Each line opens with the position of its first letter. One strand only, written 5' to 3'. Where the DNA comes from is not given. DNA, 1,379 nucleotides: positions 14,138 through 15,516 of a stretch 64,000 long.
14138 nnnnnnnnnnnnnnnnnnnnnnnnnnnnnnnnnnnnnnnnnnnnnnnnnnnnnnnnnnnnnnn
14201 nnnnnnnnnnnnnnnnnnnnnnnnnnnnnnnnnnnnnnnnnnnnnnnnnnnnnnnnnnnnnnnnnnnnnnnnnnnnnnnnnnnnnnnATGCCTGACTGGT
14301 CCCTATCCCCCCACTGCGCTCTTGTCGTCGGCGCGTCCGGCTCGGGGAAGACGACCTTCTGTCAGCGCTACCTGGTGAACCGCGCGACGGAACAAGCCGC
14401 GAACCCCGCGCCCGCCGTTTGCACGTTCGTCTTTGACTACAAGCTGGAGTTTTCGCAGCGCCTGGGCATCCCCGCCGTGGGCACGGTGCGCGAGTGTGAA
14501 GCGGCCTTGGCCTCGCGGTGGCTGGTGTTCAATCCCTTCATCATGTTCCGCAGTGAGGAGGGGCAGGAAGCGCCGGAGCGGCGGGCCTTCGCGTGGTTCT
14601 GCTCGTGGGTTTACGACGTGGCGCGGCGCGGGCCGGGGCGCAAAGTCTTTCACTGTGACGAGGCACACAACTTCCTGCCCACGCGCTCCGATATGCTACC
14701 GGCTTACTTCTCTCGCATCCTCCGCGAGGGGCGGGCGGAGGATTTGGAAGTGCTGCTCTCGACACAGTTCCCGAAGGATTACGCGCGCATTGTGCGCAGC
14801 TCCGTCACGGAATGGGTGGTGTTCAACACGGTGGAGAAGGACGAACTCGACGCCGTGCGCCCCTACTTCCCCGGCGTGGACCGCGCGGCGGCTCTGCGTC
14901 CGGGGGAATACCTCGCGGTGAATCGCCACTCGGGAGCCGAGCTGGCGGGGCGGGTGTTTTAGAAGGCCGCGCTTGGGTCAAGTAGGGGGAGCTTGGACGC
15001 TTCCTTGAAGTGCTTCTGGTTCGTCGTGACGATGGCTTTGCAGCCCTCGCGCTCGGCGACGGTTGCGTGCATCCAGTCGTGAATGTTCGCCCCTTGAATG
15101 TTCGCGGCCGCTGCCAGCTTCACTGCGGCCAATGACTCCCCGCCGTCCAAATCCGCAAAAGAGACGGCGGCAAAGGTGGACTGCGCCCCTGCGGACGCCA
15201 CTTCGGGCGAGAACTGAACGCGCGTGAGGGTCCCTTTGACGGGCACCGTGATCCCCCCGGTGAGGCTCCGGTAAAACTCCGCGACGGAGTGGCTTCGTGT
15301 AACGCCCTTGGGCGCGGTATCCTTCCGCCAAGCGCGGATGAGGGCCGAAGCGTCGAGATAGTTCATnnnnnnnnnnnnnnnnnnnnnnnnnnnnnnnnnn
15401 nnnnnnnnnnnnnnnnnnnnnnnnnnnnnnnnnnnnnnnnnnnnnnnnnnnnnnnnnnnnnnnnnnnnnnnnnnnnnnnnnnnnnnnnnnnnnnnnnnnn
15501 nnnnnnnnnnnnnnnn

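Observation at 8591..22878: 14.3 kb integrative element in tRNA-Val(GAC) with exact 46-bp att repeats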

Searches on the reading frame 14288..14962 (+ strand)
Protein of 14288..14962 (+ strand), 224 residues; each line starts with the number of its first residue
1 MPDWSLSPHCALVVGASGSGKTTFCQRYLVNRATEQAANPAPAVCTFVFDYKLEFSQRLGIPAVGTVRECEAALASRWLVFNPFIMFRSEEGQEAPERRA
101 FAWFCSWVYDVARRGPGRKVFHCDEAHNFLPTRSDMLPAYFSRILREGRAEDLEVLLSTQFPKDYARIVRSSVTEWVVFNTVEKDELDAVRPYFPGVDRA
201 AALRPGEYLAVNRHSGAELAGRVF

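Call 16: search_protein_families(library=pfam, max_evalue=0.01, proteins=[window:14288-14962:+])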
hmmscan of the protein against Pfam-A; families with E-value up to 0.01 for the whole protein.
window:14288-14962:+ (224 aa): 4 families
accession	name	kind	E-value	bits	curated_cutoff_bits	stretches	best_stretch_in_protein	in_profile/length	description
PF13401.12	AAA_22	-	5.3e-06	27.2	27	1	9-137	6-101/130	AAA domain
PF01580.24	FtsK_SpoIIIE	-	0.00012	22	24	1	11-68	42-97/221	FtsK/SpoIIIE family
PF06745.19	ATPase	-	0.00012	21.9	26.6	1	10-35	21-46/231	KaiC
PF13191.12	AAA_16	-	0.0017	19.3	32.6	1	7-36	23-51/167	AAA ATPase domain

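Call 18: search_protein_families(library=phrogs, max_evalue=0.01, proteins=[window:14288-14962:+])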
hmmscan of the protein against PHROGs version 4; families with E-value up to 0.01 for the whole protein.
window:14288-14962:+ (224 aa): 2 families
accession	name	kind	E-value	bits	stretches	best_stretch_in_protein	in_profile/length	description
phrog_2666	-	head and packaging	2.6e-16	60.4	1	9-198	322-501/555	terminase large subunit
phrog_7035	-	unknown function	1.2e-10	41.5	1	120-200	494-577/969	-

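Call 19: search_solved_structures(query=window:14288-14962:+, max_evalue=1)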
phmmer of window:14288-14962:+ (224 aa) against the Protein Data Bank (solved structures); distinct sequences matched with E-value up to 1: 14.
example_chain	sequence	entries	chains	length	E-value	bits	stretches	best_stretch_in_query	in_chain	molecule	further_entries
7es4_A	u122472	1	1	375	0.0062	19.6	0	13-87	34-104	DNA phosphorothioation-dependent restriction protein DptH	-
8j4u_M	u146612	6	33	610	0.01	19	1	119-191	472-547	Nucleoside triphosphate hydrolase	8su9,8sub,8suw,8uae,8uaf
7ufi_1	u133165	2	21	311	0.039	17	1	3-38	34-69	VchTnsC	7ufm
8ziq_M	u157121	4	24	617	0.066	16.3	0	122-195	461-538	HerA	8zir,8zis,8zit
7rzy_1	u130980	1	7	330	0.068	16.2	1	3-37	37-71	Tn6677 Vibrio cholerae transposon TnsC (VchTnsC)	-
4d2i_A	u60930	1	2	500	0.12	15.5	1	123-185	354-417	HERA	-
9t5j_B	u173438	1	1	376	0.16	15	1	8-29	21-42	GPN-loop GTPase 1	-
2ypf_A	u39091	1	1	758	0.16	15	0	180-219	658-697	AVRBS3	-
9c1m_M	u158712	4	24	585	0.16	15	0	122-196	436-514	ATP-binding protein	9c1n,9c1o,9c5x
4osk_A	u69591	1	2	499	0.17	14.9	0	179-219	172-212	Hax3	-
8yho_A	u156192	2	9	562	0.28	14.2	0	120-197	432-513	DUF87 domain-containing protein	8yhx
3ugm_A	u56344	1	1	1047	0.54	13.3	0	178-219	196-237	TAL effector AvrBs3/PthA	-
8zn6_F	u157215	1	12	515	0.65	13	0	11-35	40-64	KaiC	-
8wet_A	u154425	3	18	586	0.7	12.9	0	123-183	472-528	TdpA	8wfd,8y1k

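Call 47: find_homologous_proteins(query=window:14288-14962:+)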
Query window:14288-14962:+ (224 aa): 50 proteins with E <= 0.001 among 2737 candidates.
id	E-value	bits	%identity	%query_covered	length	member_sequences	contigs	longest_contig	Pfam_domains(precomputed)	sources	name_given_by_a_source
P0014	1.3e-132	459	88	100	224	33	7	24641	-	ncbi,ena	-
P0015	6.1e-131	453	88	100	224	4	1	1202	PF13401.13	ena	-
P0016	1.4e-99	351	86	76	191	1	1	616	-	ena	-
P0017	2.0e-86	308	62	100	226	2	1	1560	-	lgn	-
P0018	2.9e-86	307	59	100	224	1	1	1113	-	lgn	-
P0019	7.7e-81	289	56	100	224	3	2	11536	-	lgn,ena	-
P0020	1.3e-80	289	60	99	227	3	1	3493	-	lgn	-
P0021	4.6e-80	287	56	100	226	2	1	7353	-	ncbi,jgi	jgi:DNA helicase HerA-like ATPase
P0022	6.4e-80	286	60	100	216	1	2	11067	-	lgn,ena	-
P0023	8.9e-79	283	58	99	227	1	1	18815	-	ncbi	-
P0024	1.5e-77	279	54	100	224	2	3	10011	-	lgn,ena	-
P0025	1.6e-77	278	58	100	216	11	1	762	-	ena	-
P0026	2.9e-77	278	56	100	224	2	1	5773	-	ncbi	-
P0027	4.9e-76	274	55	100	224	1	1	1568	PF13481.13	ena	-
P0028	1.4e-75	272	56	100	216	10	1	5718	-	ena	-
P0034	1.8e-73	265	56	100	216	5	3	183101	-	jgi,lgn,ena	-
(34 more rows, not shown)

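Call 49: find_encoding_contigs(protein=P0014, flank=10000, max_places=4)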
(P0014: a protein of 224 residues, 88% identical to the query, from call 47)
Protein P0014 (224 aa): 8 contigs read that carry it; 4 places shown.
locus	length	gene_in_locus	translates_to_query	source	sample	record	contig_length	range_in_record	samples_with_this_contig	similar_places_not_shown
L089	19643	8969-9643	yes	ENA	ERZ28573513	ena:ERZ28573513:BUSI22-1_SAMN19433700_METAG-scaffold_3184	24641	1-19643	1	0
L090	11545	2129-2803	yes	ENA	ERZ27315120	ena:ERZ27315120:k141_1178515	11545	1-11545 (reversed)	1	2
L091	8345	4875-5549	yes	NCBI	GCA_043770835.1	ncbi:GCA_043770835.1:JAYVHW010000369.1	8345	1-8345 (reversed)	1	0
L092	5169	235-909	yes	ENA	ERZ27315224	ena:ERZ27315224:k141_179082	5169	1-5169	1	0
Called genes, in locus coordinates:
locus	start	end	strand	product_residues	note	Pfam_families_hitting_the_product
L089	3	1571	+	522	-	?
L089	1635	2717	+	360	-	PF13472:Lipase_GDSL_2 (weak)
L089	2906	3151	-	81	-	-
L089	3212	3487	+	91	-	-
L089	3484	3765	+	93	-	-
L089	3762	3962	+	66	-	-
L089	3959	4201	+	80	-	-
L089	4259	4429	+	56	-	PF13518:HTH_28 (faint)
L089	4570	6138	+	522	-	PF00772:DnaB, PF13481:AAA_25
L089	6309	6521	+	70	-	-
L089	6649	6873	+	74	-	-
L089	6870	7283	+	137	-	PF01850:PIN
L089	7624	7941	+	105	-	-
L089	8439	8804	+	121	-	-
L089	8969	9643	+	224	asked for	-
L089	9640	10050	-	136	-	PF01850:PIN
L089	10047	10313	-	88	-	-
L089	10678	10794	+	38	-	-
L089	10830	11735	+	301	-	PF25513:P2_C (faint)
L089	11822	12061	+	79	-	-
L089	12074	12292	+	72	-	-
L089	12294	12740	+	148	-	-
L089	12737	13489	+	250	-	-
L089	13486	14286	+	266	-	-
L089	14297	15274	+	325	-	-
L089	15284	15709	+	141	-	-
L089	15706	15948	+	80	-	-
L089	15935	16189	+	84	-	-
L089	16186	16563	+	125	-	-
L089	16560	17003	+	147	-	-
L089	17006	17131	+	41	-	-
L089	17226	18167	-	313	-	PF00589:Phage_integrase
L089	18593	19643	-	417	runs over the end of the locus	PF01011:PQQ (faint), PF13360:PQQ_2, PF13570:Beta-prop_ACSF4 (faint)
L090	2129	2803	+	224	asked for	-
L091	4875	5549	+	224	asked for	-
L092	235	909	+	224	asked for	-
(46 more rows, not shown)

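Call 50: find_encoding_contigs(protein=P0034, flank=10000, max_places=2)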
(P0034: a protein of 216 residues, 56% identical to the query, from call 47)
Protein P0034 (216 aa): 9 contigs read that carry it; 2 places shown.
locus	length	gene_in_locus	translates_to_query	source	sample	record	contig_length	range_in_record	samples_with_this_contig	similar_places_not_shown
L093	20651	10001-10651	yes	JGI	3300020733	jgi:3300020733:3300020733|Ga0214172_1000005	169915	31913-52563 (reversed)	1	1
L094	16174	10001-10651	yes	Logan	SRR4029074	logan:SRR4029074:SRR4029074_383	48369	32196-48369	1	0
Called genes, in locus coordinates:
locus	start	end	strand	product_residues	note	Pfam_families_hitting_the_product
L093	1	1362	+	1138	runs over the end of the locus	PF26300:PEPCK_PPi_lobe_2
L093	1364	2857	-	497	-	PF01408:GFO_IDH_MocA, PF19051:GFO_IDH_MocA_C2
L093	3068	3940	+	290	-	PF01261:AP_endonuc_2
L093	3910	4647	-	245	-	PF01209:Ubie_methyltran, PF13489:Methyltransf_23, PF13847:Methyltransf_31, PF08241:Methyltransf_11, PF08242:Methyltransf_12, PF13649:Methyltransf_25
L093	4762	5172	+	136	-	PF00072:Response_reg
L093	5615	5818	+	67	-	-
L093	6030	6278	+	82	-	-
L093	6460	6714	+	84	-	-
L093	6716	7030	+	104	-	-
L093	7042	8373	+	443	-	PF19263:DUF5906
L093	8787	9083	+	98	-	-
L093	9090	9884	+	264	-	-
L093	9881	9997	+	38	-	-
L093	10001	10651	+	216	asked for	-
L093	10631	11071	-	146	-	PF01850:PIN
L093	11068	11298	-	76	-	PF04014:MazE_antitoxin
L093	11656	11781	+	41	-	-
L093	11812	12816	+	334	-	PF18628:P2_N (faint)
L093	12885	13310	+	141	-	-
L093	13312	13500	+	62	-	-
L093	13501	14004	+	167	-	-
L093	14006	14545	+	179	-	-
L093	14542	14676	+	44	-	-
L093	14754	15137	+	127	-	-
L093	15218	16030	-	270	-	PF00589:Phage_integrase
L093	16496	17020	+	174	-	PF04002:RadC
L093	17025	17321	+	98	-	-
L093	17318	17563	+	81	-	-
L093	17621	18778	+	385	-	-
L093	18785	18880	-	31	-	-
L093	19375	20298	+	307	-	PF08401:ArdcN, PF20054:Tc-38 (weak), PF18818:MPTase-PolyVal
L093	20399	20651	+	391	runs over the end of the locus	-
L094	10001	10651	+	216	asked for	-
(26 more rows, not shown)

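Call 63: predict_structure(alignment_id=A2)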
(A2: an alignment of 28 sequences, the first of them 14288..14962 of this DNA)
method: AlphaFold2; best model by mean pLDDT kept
length: 224 residues; sequences in the alignment: 28
mean_pLDDT: 93.8   pTM: 0.90
mean pLDDT of the five models: 93.8, 93.8, 93.7, 93.3, 93.2
residues with pLDDT >= 90: 202; 70-90: 15; 50-70: 6; < 50: 1
segments of 3 or more residues with pLDDT < 50: none
pLDDT, mean of each block of 10 residues (from residue 1): 69 96 96 94 97 95 97 97 94 94 98 94 97 92 93 96 95 96 93 93 96 93 93
secondary structure, 60 per line:
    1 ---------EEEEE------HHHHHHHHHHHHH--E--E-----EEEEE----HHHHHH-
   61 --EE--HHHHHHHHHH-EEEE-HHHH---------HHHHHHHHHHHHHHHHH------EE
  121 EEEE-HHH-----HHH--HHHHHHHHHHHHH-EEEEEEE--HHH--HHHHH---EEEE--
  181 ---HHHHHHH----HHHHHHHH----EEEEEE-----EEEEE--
elements in order: E10-14 H21-33 E45-49 H54-59 H67-76 E78-81 H83-86 H96-112 E119-124 H139-151 E153-159 H167-171 E175-178 H184-190 H195-202 E207-212 E218-222

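Call 66: fold_search(model_id=the predicted structure, library=pdb)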
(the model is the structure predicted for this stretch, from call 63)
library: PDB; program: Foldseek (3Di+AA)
matches with E <= 10: 1675; with E <= 0.001: 312
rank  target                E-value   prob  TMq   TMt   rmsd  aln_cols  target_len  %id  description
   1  4kfu_D                1.8e-12  1.00  0.66  0.75   4.8       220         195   18  Structure of the genome packaging NTPase B204 from Sulfolobus turreted icosahedral virus 2 in complex with AMPPCP (released 2013-05-22)
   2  4kft_C                2.0e-12  1.00  0.66  0.71   4.8       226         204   17  Structure of the genome packaging NTPase B204 from Sulfolobus turreted icosahedral virus 2 in complex with ATP-gammaS (released 2013-05-22)
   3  4kfs_B                2.4e-12  1.00  0.64  0.71   4.8       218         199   17  Structure of the genome packaging NTPase B204 from Sulfolobus turreted icosahedral virus 2 in complex with AMP (released 2013-05-22)
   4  4kfs_A                2.5e-12  1.00  0.70  0.77   4.0       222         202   17  Structure of the genome packaging NTPase B204 from Sulfolobus turreted icosahedral virus 2 in complex with AMP (released 2013-05-22)
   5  4kfu_A                4.5e-12  1.00  0.66  0.71   4.5       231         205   16  Structure of the genome packaging NTPase B204 from Sulfolobus turreted icosahedral virus 2 in complex with AMPPCP (released 2013-05-22)
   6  4kft_A                7.0e-12  1.00  0.64  0.72   4.5       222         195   17  Structure of the genome packaging NTPase B204 from Sulfolobus turreted icosahedral virus 2 in complex with ATP-gammaS (released 2013-05-22)
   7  4kfu_C                7.4e-12  1.00  0.64  0.73   4.9       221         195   17  Structure of the genome packaging NTPase B204 from Sulfolobus turreted icosahedral virus 2 in complex with AMPPCP (released 2013-05-22)
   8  4r2h                  1.0e-11  1.00  0.72  0.78   4.0       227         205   18  The Crystal Structure of B204, the DNA-packaging ATPase from Sulfolobus Turreted Icosahedral Virus (released 2016-01-13)
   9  4r2i                  1.7e-11  1.00  0.71  0.76   4.1       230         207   18  The Crystal Structure of STIV B204 complexed with AMP-PNP (released 2016-01-13)
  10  4kfu_B                1.8e-11  1.00  0.64  0.72   4.6       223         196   16  Structure of the genome packaging NTPase B204 from Sulfolobus turreted icosahedral virus 2 in complex with AMPPCP (released 2013-05-22)
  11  8woc_A                2.0e-11  1.00  0.73  0.48   4.7       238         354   17  Cryo-EM structure of SIR2/HerA complex (released 2024-09-11)
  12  4kfr_C                2.0e-11  1.00  0.65  0.71   4.7       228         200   17  Structure of the genome packaging NTPase B204 from Sulfolobus turreted icosahedral virus 2 in complex with sulfate (released 2013-05-22)
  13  4kft_B                2.6e-11  1.00  0.71  0.79   3.4       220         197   17  Structure of the genome packaging NTPase B204 from Sulfolobus turreted icosahedral virus 2 in complex with ATP-gammaS (released 2013-05-22)
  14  4kfr_A                5.0e-11  1.00  0.65  0.70   5.0       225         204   17  Structure of the genome packaging NTPase B204 from Sulfolobus turreted icosahedral virus 2 in complex with sulfate (released 2013-05-22)
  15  4kft_D                5.6e-11  1.00  0.62  0.70   4.8       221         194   15  Structure of the genome packaging NTPase B204 from Sulfolobus turreted icosahedral virus 2 in complex with ATP-gammaS (released 2013-05-22)
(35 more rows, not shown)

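Call 67: search_dna_similar(query=window:14288-14962:+, collection=phages, mode=protein, max_evalue=0.001, max_rows=15)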
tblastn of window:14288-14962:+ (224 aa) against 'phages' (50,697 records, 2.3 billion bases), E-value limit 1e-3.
No match.

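Call 75: find_related_loci(query=A2, collection=viral_contigs, flank=10000)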
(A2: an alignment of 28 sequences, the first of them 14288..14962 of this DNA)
Query A2 (224 aa) in viral_contigs; peptide patterns used: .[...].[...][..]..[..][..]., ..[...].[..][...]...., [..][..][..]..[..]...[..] (x = any residue, [..] = any of these).
600 stretches matched a pattern, but none encodes a relative of the query by tblastn (E <= 1e-3).

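Call 77: find_related_loci(query=A3, collection=metagenome_contigs, flank=10000)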
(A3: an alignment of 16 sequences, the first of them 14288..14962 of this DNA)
Query A3 (224 aa) in metagenome_contigs; peptide patterns used: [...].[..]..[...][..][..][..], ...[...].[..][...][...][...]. (x = any residue, [..] = any of these).
256 stretches matched a pattern; 54 encode a relative of the query (tblastn E <= 1e-3); 54 distinct loci.
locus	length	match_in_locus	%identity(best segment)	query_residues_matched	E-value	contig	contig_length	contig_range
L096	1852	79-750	90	1-224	1e-148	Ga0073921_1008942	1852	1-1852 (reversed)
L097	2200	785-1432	60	1-224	1e-86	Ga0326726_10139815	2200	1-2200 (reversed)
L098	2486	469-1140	57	1-224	2e-85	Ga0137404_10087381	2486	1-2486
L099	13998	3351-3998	58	1-224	7e-83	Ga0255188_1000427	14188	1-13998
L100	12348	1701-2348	58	1-224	9e-83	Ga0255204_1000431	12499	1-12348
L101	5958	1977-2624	56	1-224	5e-81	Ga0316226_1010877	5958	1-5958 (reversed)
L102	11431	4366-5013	56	1-224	3e-80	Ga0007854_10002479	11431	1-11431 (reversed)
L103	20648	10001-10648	56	1-224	2e-78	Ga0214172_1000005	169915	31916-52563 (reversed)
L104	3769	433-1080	54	1-224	3e-77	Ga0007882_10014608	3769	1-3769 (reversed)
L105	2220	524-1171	54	1-224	5e-78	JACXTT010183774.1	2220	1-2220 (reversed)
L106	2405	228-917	53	1-224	7e-77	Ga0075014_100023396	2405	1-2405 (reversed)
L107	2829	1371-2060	54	1-224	9e-76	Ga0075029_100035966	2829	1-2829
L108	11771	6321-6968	54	1-224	1e-74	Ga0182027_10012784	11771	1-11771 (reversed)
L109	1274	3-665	51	6-224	4e-79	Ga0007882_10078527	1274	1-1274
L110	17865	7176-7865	53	1-224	3e-73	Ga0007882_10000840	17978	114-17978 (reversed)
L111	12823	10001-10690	52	1-224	2e-72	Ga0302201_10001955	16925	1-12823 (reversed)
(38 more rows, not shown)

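Call 86: search_protein_families(library=ncbifam, max_evalue=0.01, proteins=[window:14288-14962:+])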
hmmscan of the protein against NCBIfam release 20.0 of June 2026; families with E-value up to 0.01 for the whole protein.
window:14288-14962:+ (224 aa): 3 families
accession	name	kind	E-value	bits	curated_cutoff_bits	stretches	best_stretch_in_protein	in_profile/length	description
NF042943.1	HerA_antiphage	equivalog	2.9e-06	26.1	800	1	124-191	440-512/566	anti-phage-associated helicase HerA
NF040937.1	HerA_Thermprot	equivalog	0.00056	18.4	800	1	123-185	355-418/487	DNA double-strand break repair helicase HerA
NF045975.1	VirB4_plasma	equivalog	0.001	16.9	590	0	9-34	516-541/894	Mbov_0397 family ICE element conjugal transfer ATPase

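Call 93: search_protein_families(library=pfam, max_evalue=0.01, proteins=[L111:319-738:+, L111:891-1820:+, L111:2039-2386:+, L111:2561-3019:-, L111:3748-4128:-, L111:5959-7305:+, L111:7302-8147:+, L111:8792-9589:+, L111:11234-12229:+, L111:12301-12741:+])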
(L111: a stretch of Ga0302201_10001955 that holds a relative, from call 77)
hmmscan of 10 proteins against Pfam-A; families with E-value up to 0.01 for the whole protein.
L111:319-738:+ (139 aa): 0 families

L111:891-1820:+ (309 aa): 0 families

L111:2039-2386:+ (115 aa): 0 families

L111:2561-3019:- (152 aa): 0 families

L111:3748-4128:- (126 aa): 0 families

L111:5959-7305:+ (448 aa): 1 family
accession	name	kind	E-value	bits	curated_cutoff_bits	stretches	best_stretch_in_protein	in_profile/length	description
PF19263.5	DUF5906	-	3.7e-11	44.1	27.6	1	178-279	1-103/114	Family of unknown function (DUF5906)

L111:7302-8147:+ (281 aa): 1 family
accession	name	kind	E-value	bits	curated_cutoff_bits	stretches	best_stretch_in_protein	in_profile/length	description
PF00145.23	DNA_methylase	-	1.3e-25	91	22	2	48-136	63-165/324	C-5 cytosine-specific DNA methylase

L111:8792-9589:+ (265 aa): 0 families

L111:11234-12229:+ (331 aa): 1 family
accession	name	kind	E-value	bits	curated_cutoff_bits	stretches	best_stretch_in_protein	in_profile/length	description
PF18628.8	P2_N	-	9.9e-05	22.5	25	1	5-81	1-65/129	Viral coat protein P2 N-terminal domain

L111:12301-12741:+ (146 aa): 0 families

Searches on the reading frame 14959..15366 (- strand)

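Call 16: search_protein_families(library=pfam, max_evalue=0.01, proteins=[window:14959-15366:-])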
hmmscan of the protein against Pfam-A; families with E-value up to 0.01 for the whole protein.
window:14959-15366:- (135 aa): 1 family
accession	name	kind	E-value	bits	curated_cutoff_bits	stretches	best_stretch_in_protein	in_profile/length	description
PF01850.27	PIN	-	8.7e-06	26.8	23.6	1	10-125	9-119/120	PIN domain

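Call 86: search_protein_families(library=ncbifam, max_evalue=0.01, proteins=[window:14959-15366:-])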
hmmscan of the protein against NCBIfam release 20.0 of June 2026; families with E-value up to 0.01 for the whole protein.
window:14959-15366:- (135 aa): 0 families

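Call 105: search_protein_families(library=phrogs, max_evalue=0.01, proteins=[window:14959-15366:-])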
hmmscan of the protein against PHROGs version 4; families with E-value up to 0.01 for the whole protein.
window:14959-15366:- (135 aa): 0 families
